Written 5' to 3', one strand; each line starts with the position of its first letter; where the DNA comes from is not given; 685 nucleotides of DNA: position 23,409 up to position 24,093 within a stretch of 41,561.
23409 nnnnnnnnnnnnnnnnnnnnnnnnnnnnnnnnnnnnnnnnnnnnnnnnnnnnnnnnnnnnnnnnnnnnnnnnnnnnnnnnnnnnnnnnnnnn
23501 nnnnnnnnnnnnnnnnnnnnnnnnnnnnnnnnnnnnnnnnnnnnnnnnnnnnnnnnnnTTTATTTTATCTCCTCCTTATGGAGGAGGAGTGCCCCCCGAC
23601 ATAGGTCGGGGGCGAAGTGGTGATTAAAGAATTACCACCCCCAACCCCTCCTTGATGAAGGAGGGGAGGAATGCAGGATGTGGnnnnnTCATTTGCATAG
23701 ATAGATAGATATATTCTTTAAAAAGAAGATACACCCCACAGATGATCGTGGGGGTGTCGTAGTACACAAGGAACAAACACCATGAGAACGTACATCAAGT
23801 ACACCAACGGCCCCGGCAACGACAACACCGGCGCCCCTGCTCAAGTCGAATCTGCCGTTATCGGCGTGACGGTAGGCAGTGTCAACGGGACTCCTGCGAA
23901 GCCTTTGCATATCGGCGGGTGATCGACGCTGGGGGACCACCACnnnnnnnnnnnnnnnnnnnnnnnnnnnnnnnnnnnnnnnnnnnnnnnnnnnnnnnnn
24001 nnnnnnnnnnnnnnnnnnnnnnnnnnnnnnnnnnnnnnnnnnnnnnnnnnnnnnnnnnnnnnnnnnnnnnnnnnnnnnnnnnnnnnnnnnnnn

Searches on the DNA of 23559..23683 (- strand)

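Call 35: search_dna_similar(query=window:23559-23683:-, collection=plasmids, mode=distant, max_evalue=0.01, max_rows=30)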
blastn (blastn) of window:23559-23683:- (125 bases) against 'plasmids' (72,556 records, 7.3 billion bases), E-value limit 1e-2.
No match.

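Call 36: search_dna_similar(query=window:23559-23683:-, collection=phages, mode=distant, max_evalue=0.01, max_rows=30)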
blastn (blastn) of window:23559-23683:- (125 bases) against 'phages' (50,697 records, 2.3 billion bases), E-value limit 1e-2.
No match.
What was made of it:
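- Tried and rejected: BLASTN of copy B against the plasmid and phage collections gave no match, possibly because of the low-complexity filter (calls 35, 36).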

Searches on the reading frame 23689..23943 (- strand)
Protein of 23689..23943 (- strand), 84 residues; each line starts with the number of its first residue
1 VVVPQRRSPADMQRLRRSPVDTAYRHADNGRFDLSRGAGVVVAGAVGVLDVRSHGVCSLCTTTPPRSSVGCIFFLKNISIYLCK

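Call 12: search_protein_families(library=pfam, proteins=[window:23689-23943:-], max_evalue=0.01)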
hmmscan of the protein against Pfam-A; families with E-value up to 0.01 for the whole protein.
window:23689-23943:- (84 aa): 0 families

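Call 46: find_encoding_contigs(protein=window:23689-23943:-, flank=3000, max_places=10)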
Protein window:23689-23943:- (84 aa): no gene with exactly this product is on record in the collection.
